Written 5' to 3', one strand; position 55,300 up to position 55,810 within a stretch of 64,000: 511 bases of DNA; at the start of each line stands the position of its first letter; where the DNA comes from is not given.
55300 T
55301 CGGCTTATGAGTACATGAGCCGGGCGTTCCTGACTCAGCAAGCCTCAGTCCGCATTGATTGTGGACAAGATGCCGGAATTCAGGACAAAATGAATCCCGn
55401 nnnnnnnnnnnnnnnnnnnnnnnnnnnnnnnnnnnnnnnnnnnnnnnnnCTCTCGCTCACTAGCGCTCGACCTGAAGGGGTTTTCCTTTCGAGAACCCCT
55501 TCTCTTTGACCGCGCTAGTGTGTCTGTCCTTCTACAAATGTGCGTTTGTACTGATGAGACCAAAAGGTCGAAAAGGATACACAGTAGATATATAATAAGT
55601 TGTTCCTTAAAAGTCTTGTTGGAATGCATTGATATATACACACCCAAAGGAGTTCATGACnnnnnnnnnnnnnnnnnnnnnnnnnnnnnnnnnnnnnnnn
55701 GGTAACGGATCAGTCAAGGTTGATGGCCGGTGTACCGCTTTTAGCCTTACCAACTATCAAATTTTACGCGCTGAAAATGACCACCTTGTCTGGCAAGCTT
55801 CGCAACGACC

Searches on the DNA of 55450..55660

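Call 44: search_rna_families(source=window, start=55450, end=55660, threshold=evalue, max_evalue=10, show_alignments=2)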
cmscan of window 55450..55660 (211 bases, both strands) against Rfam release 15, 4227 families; matches with E-value up to 10: 5.
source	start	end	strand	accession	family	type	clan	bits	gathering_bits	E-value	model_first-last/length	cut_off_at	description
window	55525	55579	+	RF00008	Hammerhead_3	Gene; ribozyme;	CL00010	38.2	48.5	3.6e-07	1-54/54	no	Hammerhead ribozyme (type III)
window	55457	55521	+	RF00731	mir-155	Gene; miRNA;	-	19.5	56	0.13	1-65/65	no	mir-155 microRNA precursor family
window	55459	55519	-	RF03366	mir-3122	Gene; miRNA;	-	17.3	92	1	1-73/73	no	mir-3122 microRNA precursor family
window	55458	55520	-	RF02880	MH_s15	Gene; sRNA;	-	13.1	123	0.23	1-61/277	no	Mesorhizobail RNA 15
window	55489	55514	-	RF02172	RFPL3-AS1_2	Gene; lncRNA;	-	9.4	40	3.7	1-71/71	no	RFPL3 antisense RNA 1 conserved region 2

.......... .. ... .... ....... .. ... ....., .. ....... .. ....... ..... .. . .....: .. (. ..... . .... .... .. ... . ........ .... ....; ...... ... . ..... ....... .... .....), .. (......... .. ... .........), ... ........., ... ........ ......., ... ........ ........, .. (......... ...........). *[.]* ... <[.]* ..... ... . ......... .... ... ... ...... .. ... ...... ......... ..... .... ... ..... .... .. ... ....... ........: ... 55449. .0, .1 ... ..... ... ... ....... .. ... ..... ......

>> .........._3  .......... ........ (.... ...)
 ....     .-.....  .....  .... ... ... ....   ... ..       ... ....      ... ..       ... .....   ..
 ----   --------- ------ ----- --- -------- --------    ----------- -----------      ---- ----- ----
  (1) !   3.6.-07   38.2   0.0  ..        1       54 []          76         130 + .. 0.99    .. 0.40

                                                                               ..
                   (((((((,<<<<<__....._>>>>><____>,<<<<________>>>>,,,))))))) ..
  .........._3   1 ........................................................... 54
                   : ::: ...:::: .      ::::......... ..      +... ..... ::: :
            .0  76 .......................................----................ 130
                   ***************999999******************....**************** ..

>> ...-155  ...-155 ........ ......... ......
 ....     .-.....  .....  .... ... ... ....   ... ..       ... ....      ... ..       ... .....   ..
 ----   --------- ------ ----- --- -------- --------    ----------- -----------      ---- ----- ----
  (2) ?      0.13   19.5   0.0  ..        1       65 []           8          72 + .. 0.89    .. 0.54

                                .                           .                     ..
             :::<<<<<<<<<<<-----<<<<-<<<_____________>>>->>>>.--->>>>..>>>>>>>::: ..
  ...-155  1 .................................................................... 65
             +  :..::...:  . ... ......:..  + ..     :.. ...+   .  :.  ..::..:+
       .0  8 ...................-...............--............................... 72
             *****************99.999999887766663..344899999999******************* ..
